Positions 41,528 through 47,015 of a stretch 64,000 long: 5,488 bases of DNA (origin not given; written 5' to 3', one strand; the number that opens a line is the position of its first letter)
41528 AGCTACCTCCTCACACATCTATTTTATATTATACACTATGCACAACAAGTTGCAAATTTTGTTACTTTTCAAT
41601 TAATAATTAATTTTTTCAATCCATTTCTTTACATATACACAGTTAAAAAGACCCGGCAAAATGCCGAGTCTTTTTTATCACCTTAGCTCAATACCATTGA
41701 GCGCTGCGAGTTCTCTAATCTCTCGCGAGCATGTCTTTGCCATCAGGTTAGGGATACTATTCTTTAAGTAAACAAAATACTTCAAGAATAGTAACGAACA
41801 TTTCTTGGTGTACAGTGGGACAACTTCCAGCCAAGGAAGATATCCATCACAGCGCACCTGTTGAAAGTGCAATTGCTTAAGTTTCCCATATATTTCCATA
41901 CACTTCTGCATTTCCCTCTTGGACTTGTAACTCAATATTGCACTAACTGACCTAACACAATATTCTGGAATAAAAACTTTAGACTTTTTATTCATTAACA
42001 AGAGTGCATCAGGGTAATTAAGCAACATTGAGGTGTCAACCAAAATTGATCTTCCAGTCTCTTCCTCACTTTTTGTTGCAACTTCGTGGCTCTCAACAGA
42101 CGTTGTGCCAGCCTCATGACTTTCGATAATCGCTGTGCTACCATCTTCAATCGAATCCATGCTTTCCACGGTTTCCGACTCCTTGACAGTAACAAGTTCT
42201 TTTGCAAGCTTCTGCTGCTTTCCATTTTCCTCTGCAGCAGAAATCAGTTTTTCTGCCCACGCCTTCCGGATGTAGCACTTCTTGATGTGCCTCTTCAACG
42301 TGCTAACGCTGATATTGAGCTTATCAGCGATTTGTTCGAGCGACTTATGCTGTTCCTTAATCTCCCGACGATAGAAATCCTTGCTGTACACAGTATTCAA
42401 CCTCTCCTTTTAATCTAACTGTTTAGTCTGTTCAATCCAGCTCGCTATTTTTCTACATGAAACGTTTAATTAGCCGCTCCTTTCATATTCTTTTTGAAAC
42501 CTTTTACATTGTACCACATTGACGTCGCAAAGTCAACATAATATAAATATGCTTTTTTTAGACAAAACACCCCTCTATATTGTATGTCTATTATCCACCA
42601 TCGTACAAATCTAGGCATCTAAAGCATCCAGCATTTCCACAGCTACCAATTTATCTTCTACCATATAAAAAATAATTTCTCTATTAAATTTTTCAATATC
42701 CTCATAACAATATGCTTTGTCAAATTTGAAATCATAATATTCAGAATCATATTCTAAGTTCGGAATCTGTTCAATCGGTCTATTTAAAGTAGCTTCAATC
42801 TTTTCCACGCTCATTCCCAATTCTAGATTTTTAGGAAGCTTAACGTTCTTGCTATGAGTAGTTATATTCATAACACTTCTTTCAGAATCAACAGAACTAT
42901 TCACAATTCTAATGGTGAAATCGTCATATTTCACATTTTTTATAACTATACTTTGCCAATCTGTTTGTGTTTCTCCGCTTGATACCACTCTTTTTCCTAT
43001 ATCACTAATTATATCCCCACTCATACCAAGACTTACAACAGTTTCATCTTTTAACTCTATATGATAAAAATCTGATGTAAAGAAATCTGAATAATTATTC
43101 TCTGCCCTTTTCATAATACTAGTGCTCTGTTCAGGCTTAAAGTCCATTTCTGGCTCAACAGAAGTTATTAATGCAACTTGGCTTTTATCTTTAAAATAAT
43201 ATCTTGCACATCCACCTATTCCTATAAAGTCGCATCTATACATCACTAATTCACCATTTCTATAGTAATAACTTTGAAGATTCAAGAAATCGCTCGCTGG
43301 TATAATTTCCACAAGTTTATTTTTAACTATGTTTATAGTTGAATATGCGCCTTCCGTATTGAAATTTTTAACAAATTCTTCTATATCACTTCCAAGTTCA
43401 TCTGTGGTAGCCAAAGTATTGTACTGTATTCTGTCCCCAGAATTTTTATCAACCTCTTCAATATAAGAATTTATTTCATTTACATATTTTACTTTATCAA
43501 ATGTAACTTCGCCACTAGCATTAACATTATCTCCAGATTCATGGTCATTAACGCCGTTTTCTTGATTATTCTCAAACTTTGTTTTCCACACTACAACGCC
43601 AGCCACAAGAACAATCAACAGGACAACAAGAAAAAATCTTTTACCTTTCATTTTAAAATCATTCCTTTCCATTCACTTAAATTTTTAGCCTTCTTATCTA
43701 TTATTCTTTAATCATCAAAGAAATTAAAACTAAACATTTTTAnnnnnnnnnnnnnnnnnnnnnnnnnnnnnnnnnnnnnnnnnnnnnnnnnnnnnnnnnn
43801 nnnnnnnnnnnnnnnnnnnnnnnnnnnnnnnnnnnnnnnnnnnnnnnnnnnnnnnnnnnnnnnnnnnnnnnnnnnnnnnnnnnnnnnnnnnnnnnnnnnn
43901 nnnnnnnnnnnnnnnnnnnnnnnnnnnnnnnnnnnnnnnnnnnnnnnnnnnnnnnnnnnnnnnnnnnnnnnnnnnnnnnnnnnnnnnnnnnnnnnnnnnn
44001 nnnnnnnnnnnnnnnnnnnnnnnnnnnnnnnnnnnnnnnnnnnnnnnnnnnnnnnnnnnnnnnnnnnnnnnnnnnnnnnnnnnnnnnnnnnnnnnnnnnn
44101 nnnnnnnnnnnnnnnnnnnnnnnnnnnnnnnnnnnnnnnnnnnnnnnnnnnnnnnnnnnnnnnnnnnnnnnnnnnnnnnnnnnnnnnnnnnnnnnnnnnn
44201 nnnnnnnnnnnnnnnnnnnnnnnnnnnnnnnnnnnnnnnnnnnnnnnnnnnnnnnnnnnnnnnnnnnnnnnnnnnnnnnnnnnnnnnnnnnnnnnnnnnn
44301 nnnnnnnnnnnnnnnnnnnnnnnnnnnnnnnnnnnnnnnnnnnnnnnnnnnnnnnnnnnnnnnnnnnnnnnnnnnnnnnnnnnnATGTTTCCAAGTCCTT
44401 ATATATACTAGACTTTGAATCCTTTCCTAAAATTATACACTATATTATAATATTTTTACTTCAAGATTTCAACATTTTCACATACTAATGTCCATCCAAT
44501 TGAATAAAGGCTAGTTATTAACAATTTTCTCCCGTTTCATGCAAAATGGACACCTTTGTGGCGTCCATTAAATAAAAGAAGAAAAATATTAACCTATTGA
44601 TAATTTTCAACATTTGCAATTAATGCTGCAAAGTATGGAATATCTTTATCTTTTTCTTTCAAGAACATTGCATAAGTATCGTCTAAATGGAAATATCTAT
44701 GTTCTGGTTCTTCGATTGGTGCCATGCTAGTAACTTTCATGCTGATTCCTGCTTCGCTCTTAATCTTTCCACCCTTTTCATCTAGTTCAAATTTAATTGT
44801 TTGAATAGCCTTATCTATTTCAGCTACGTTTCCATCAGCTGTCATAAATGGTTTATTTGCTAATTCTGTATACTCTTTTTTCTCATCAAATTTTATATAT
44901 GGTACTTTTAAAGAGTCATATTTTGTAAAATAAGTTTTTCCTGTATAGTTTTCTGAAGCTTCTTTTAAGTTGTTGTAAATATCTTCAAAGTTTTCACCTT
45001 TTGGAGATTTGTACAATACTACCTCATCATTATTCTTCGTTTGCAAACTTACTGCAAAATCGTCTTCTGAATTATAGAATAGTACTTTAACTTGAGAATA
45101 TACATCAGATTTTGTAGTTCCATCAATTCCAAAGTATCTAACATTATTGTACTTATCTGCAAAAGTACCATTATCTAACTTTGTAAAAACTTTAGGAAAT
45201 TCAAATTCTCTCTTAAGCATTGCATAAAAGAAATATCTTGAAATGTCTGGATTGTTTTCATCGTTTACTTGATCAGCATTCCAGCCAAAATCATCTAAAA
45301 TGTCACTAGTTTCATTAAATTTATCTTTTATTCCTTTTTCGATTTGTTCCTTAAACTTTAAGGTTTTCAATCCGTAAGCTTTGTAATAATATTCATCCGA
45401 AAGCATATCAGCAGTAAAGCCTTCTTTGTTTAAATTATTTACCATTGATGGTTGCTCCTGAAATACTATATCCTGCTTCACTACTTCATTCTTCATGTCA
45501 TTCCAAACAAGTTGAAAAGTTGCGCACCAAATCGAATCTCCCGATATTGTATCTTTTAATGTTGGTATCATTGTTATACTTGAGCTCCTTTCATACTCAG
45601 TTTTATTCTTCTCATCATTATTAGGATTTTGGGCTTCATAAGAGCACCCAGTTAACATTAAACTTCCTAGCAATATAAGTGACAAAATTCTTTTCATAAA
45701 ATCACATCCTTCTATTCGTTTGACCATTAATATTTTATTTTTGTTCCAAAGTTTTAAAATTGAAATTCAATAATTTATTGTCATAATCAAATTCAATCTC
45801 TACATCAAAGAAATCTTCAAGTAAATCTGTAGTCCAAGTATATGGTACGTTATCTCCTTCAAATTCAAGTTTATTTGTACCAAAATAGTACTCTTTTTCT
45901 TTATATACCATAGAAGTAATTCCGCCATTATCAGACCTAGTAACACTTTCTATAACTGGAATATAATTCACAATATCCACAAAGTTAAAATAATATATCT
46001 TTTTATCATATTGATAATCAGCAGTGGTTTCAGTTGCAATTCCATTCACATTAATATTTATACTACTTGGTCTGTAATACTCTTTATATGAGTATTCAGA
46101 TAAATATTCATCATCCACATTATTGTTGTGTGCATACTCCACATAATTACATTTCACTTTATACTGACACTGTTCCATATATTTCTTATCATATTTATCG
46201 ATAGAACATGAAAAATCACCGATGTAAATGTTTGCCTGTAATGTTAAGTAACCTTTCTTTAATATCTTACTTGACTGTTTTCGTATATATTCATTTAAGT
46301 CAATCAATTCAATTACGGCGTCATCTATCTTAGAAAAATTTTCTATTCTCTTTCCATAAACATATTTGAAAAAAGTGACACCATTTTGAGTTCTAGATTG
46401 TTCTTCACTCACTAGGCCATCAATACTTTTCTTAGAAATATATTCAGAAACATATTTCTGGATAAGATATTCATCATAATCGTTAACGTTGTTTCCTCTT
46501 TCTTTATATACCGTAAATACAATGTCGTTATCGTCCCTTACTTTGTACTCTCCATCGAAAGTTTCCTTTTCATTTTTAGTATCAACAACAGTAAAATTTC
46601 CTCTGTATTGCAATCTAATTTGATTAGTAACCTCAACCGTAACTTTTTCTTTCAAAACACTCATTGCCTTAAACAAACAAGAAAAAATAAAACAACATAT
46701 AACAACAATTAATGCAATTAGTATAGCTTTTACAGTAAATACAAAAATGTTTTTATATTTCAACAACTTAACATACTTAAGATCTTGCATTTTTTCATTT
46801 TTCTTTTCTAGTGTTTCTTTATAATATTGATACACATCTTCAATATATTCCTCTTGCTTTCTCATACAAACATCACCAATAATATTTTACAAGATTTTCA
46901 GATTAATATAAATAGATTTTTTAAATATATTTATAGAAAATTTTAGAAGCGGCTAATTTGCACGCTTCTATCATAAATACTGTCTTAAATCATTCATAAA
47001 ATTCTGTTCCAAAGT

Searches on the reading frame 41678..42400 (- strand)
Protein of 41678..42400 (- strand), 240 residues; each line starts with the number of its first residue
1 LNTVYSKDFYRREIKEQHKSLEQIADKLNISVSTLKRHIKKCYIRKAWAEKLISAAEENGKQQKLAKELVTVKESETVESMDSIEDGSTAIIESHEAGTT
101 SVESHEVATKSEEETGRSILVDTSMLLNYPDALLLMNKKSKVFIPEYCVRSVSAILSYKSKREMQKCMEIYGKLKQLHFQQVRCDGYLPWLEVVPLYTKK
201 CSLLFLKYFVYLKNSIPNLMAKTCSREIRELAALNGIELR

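Call 74: search_protein_families(library=pfam, proteins=[window:41678-42400:-], max_evalue=0.01)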
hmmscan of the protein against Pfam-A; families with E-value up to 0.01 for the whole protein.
window:41678-42400:- (240 aa): 10 families
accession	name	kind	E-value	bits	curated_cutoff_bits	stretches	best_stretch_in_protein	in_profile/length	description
PF05043.19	Mga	-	0.0002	22.3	21.1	1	14-42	26-54/87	Mga helix-turn-helix domain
PF13412.12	HTH_24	-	0.00038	20.4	21.9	1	20-41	19-40/48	Winged helix-turn-helix DNA-binding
PF14493.12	HTH_40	-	0.00086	20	27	1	16-59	10-55/89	Helix-turn-helix domain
PF13518.12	HTH_28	-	0.0019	18.7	25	1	14-41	9-35/52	Helix-turn-helix domain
PF08279.18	HTH_11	-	0.0022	18.3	25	1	18-41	13-38/55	HTH domain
PF08281.18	Sigma70_r4_2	-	0.0022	18.1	25.7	1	17-40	25-48/54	Sigma-70, region 4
PF04545.22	Sigma70_r4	-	0.0032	17.4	24.1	1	16-42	18-44/50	Sigma-70, region 4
PF12840.13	HTH_20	-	0.0035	17.7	27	1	19-41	19-41/51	Helix-turn-helix domain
PF02042.20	RWP-RK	-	0.0041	17.4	29.3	1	18-45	12-39/49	RWP-RK domain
PF13936.12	HTH_38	-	0.0046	17.1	27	1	15-41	17-43/44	Helix-turn-helix domain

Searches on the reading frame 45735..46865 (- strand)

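Call 10: search_protein_families(library=pfam, proteins=[window:45735-46865:-], max_evalue=0.01)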
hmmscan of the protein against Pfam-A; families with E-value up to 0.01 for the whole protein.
window:45735-46865:- (376 aa): 1 family
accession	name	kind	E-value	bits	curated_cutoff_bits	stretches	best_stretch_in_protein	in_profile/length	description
PF07782.18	DC_STAMP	-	0.00078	19.8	25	1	37-96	53-112/191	DC-STAMP-like protein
